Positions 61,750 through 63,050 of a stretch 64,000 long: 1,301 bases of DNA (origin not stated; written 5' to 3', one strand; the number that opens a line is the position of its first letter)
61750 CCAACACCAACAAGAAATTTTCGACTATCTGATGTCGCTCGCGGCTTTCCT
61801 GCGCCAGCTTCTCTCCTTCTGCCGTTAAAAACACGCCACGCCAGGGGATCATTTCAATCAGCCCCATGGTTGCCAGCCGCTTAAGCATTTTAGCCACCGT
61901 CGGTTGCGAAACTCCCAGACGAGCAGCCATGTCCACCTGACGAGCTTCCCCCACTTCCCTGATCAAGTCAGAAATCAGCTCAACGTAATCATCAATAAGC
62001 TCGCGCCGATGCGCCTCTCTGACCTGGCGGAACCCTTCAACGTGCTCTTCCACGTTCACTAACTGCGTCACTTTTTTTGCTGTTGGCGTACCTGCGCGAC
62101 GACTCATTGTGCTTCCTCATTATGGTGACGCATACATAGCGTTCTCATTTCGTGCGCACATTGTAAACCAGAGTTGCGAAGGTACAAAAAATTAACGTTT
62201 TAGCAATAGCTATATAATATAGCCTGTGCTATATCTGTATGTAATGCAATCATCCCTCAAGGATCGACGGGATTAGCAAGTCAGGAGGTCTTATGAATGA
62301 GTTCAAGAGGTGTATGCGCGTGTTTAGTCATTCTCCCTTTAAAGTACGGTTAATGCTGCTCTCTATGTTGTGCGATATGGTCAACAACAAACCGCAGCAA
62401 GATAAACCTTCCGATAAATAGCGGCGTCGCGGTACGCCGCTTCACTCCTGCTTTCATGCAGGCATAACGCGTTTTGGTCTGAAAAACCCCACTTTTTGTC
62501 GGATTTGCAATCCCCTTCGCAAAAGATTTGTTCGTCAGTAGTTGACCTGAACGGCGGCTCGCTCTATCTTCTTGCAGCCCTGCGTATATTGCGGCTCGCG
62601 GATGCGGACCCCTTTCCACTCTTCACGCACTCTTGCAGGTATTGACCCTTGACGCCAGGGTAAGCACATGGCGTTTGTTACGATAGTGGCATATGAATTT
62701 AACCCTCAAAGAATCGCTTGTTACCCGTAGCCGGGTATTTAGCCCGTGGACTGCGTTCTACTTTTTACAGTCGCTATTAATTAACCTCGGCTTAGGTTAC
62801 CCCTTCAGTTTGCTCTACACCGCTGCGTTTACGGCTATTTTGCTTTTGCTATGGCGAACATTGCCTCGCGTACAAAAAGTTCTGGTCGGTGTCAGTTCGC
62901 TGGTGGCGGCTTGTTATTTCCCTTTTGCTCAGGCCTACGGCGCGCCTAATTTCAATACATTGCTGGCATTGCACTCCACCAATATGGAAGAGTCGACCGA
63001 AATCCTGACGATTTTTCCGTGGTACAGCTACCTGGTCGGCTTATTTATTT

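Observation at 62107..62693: Small-protein gene mntS with a palindromic operator, and structured RNA downstream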

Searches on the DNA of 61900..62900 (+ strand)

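Call 3: search_dna_similar(query=window:62050-62750:+, collection=ecoli_genomes, mode=near, max_rows=12, rows=spread)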
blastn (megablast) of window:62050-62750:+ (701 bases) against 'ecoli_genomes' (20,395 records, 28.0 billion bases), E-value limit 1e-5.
Records with a match: 5422; places in all: 5455; records where one place covers at least 80% of the query: 5392.
Genomes with a match: 5422 of 5426; with a place that covers at least 80% of the query: 5392. Places per genome that has any: lowest 1, median 1, highest 2. On chromosomes: 5453 places; on plasmids: 2.
Best place of each record, by identity: >=99% 4405; 95-99% 1017.
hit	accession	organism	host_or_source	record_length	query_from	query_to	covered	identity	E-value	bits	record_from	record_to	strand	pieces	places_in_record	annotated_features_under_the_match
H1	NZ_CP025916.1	Escherichia coli strain 120899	Homo sapiens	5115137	1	701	100%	100.0%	0e+0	1295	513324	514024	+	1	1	mntS: manganase accumulation protein MntS | mntR: manganese-binding transcriptional regulator MntR | opgE: phosphoethanolamine transferase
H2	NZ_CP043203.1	Escherichia coli O16:H48 strain PG20180058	mouse gut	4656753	1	701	100%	100.0%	0e+0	1295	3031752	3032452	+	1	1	mntS: manganase accumulation protein MntS | mntR: manganese-binding transcriptional regulator MntR | opgE: phosphoethanolamine transferase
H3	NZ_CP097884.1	Escherichia coli str. K-12 substr. MG1655 strain K-12 ...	not applicable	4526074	1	701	100%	100.0%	0e+0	1295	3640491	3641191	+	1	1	mntS: manganase accumulation protein MntS | mntR: manganese-binding transcriptional regulator MntR | opgE: phosphoethanolamine transferase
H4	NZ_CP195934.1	Escherichia coli strain F3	Raw wastewater influent sample from the ...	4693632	1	701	100%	100.0%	0e+0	1295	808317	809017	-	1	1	mntS: manganase accumulation protein MntS | opgE: phosphoethanolamine transferase | mntR: manganese-binding transcriptional regulator MntR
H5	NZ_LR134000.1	Escherichia coli strain NCTC9066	missing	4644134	1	701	100%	100.0%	0e+0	1295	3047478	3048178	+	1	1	mntS: manganase accumulation protein MntS | mntR: manganese-binding transcriptional regulator MntR | opgE: phosphoethanolamine transferase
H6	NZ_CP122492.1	Escherichia coli strain a15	pig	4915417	1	701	100%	99.9%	0e+0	1290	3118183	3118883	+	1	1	mntS: manganase accumulation protein MntS | mntR: manganese-binding transcriptional regulator MntR | opgE: phosphoethanolamine transferase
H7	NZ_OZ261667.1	Escherichia coli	restricted access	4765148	1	701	100%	99.9%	0e+0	1290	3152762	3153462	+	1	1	mntS: manganase accumulation protein MntS | mntR: manganese-binding transcriptional regulator MntR | opgE: phosphoethanolamine transferase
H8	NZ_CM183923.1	Escherichia coli strain GMF065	Homo sapiens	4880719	1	701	100%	99.4%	0e+0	1273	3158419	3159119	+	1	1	mntS: manganase accumulation protein MntS | mntR: manganese-binding transcriptional regulator MntR | opgE: phosphoethanolamine transferase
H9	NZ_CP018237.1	Escherichia coli strain 155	missing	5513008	4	701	100%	99.4%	0e+0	1267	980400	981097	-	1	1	mntS: manganase accumulation protein MntS | opgE: phosphoethanolamine transferase | mntR: manganese-binding transcriptional regulator MntR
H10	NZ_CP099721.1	Escherichia coli strain EC21GDE043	feces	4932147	1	701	100%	98.9%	0e+0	1251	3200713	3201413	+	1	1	mntS: manganase accumulation protein MntS | mntR: manganese-binding transcriptional regulator MntR | opgE: phosphoethanolamine transferase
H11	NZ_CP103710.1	Escherichia coli O25b:H4-ST131 strain ST131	Homo sapiens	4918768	1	701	100%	98.7%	0e+0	1245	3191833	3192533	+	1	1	mntS: manganase accumulation protein MntS | mntR: manganese-binding transcriptional regulator MntR | opgE: phosphoethanolamine transferase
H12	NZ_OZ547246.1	Escherichia coli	Homo sapiens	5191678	160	701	77%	98.2%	0e+0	946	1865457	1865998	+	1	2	mntS: manganase accumulation protein MntS | opgE: phosphoethanolamine transferase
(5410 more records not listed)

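Call 4: search_rna_families(source=window, start=61900, end=62900, threshold=evalue, max_evalue=10, show_alignments=2)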
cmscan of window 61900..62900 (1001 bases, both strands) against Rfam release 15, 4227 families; matches with E-value up to 10: 7.
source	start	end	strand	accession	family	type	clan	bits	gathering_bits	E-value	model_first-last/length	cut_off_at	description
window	61933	61996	-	RF01125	sR4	Gene; snRNA; snoRNA; CD-box;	-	16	50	0.71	1-56/56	no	Small nucleolar RNA sR4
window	62485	62543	-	RF01196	snoZ30a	Gene; snRNA; snoRNA; CD-box;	-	15.9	80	1.5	1-92/92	no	Small nucleolar RNA Z30a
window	62354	62399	+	RF00342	snoZ40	Gene; snRNA; snoRNA; CD-box;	-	15.6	50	6.9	1-73/73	no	Small nucleolar RNA Z40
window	62129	62197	+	RF00736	mir-320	Gene; miRNA;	-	15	55.5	3.1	1-76/76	no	mir-320 microRNA precursor family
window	61904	61932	+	RF02276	Hammerhead_II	Gene; ribozyme;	CL00010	15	37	6.5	1-66/66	no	Hammerhead ribozyme (type II)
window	62204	62284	+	RF01929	bxd_1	Gene; lncRNA;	-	13.6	75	3.2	1-86/86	no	Bithoraxoid conserved region 1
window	62412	62506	+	RF01906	HOTAIR_3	Gene; lncRNA;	-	12.5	80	5.5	1-98/98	no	HOTAIR conserved region 3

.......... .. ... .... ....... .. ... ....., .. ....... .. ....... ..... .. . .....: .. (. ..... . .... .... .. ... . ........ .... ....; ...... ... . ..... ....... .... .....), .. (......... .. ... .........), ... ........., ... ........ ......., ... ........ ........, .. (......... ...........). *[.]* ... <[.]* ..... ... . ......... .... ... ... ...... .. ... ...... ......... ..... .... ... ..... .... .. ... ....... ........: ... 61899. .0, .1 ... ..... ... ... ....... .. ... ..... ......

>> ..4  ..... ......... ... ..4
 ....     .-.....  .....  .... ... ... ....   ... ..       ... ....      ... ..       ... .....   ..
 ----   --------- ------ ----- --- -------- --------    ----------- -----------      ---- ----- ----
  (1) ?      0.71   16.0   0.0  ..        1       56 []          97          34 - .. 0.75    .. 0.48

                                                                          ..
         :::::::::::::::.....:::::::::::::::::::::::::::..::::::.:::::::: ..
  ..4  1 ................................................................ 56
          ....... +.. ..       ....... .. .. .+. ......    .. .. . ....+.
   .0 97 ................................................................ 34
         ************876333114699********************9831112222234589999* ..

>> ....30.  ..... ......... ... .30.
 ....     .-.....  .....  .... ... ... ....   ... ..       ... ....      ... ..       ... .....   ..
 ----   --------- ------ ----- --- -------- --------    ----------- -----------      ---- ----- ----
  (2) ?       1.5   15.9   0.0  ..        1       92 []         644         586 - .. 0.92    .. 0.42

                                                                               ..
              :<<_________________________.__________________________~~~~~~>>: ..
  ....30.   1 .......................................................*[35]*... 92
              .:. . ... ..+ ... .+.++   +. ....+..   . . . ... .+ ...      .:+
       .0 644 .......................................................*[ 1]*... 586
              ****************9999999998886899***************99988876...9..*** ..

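Call 7: get_annotated_region(hit=H3, flank=2500)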
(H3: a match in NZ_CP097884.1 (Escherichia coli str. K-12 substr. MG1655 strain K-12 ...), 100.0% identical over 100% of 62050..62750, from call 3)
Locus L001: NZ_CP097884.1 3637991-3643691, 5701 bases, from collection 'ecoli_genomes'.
description: Escherichia coli str. K-12 substr. MG1655 strain K-12 chromosome, complete genome
organism: Escherichia coli str. K-12 substr. MG1655 strain K-12 substr. MG1655 (NCBI taxid 511145)
replicon: chromosome; assembly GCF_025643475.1
host: not applicable; source: not applicable; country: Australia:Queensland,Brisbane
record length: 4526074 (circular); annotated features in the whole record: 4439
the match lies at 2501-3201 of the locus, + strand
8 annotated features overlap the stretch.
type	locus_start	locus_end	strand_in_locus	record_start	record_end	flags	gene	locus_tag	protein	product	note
CDS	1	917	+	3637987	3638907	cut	ldtB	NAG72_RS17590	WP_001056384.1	L,D-transpeptidase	-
CDS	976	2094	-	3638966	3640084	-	ybiR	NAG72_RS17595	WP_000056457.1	anion transporter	-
CDS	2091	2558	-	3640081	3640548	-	mntR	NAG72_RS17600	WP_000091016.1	manganese-binding transcriptional regulator MntR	-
CDS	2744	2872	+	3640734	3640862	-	mntS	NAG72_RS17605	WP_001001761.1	manganase accumulation protein MntS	-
CDS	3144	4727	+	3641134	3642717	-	opgE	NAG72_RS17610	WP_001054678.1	phosphoethanolamine transferase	-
CDS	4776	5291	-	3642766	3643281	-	ompX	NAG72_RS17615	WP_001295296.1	outer membrane protein OmpX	-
CDS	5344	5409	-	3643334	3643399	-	-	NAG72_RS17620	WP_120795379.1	protein YliM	-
CDS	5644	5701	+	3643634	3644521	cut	rhtA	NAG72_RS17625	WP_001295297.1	threonine/homoserine exporter RhtA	-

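Call 57: search_dna_similar(query=window:62636-62692:+, collection=ecoli_genomes, mode=distant, max_evalue=10, max_rows=8, rows=spread)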
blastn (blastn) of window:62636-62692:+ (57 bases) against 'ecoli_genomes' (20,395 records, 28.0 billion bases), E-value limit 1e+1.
Records with a match: 5422; places in all: 5425; records where one place covers at least 80% of the query: 5422.
Genomes with a match: 5422 of 5426; with a place that covers at least 80% of the query: 5422. Places per genome that has any: lowest 1, median 1, highest 2. On chromosomes: 5423 places; on plasmids: 2.
Best place of each record, by identity: >=99% 5399; 95-99% 23.
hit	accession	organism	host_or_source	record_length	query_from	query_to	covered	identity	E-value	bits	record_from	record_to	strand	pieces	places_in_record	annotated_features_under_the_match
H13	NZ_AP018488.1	Escherichia coli O157:H7 strain PV15-279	Homo sapiens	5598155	1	57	100%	100.0%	3e-20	104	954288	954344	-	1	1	none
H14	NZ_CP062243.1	Escherichia coli strain AML003_ev03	not applicable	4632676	1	57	100%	100.0%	3e-20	104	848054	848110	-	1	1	none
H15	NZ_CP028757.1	Escherichia coli strain A17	Otter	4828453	1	57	100%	100.0%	3e-20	104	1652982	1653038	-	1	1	none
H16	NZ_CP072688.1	Escherichia coli strain P4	Canis lupus familiaris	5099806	1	57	100%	100.0%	3e-20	104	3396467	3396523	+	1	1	none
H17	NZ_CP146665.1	Escherichia coli strain MS 115-1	Homo sapiens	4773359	1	57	100%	100.0%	3e-20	104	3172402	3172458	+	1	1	none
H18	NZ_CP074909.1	Escherichia coli strain 08_3449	Homo sapiens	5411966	1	57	100%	100.0%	3e-20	104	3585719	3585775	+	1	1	none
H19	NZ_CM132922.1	Escherichia coli strain HY220605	yak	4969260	1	57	100%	100.0%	3e-20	104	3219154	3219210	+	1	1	none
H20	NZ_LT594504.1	Escherichia coli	-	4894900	1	57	100%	98.2%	1e-18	100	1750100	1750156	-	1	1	none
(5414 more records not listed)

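Call 81: get_annotated_region(hit=H12, flank=2500)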
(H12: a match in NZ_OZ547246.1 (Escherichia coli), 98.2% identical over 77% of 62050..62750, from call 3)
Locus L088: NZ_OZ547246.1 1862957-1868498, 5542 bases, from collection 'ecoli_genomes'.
description: Escherichia coli isolate AHB29 chromosome 1, complete sequence
organism: Escherichia coli (NCBI taxid 562)
replicon: chromosome; assembly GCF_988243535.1
host: Homo sapiens; source: blood culture; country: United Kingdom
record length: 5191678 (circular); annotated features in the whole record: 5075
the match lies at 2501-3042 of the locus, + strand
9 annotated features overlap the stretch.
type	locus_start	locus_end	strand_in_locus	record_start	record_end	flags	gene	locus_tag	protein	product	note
CDS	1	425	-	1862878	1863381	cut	-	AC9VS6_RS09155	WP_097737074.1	phage regulatory CII family protein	-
CDS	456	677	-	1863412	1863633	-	-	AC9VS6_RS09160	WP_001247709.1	hypothetical protein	-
CDS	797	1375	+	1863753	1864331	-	-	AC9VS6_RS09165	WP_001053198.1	phage repressor protein CI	-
CDS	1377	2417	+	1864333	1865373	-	-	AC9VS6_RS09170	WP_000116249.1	phage integrase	-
CDS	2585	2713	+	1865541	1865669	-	mntS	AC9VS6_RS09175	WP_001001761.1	manganase accumulation protein MntS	-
CDS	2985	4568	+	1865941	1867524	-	opgE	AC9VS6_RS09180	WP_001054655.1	phosphoethanolamine transferase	-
CDS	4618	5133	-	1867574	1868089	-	ompX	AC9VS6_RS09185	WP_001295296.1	outer membrane protein OmpX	-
CDS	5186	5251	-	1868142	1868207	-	-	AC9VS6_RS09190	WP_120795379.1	protein YliM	-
CDS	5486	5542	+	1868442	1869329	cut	rhtA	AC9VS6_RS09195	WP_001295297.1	threonine/homoserine exporter RhtA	-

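Call 84: search_dna_similar(query=L088:2420-2530:+, collection=ecoli_genomes, mode=near, max_rows=5)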
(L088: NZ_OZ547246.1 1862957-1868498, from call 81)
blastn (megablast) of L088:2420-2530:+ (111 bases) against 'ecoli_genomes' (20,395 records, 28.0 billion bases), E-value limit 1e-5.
Records with a match: 30; places in all: 30; records where one place covers at least 80% of the query: 30.
Genomes with a match: 30 of 5426; with a place that covers at least 80% of the query: 30. Places per genome that has any: lowest 1, median 1, highest 1. On chromosomes: 30 places; on plasmids: 0.
Best place of each record, by identity: >=99% 16; 95-99% 14.
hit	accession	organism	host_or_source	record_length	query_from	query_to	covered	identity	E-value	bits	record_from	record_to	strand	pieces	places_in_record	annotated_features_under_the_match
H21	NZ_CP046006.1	Escherichia coli strain 1919D3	swine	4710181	1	111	100%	100.0%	2e-50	206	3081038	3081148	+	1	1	none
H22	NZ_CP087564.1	Escherichia coli strain CM2010-0578/1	chicken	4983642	1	111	100%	100.0%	2e-50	206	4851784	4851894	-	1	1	none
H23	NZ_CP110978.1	Escherichia coli strain XYEH3934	Homo sapiens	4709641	1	111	100%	100.0%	2e-50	206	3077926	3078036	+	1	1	none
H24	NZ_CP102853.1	Escherichia coli strain 573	Gallus gallus (chicken)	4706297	1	111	100%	100.0%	2e-50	206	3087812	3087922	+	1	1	none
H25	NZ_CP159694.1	Escherichia coli strain Z142-3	hospital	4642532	1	111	100%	100.0%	2e-50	206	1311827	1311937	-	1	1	none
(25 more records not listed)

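Call 85: search_dna_similar(query=L088:1377-2490:+, collection=phages, mode=near, max_rows=8)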
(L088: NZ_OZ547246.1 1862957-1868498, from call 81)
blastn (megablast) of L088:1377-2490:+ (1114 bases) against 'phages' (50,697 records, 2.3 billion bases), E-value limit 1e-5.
Records with a match: 4; places in all: 4; records where one place covers at least 80% of the query: 0.
Best place of each record, by identity: 80-90% 4.
By first word of the organism name: Escherichia 4.
By host as written in the record: - 4.
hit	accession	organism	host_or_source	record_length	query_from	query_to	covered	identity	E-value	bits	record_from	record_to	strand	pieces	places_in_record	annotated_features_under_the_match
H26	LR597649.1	Escherichia phage ESSI2_ev015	-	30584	853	980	11%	82.2%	2e-21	110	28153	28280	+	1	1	Phage integrase, site-specific tyrosine recombinase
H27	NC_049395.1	Escherichia phage ESSI2_ev015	-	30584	853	980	11%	82.2%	2e-21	110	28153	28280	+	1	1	integrase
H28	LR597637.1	Escherichia phage ESSI2_ev239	-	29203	850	902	5%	86.8%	2e-6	60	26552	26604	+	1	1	Phage integrase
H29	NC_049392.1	Escherichia phage ESSI2_ev239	-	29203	850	902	5%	86.8%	2e-6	60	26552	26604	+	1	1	integrase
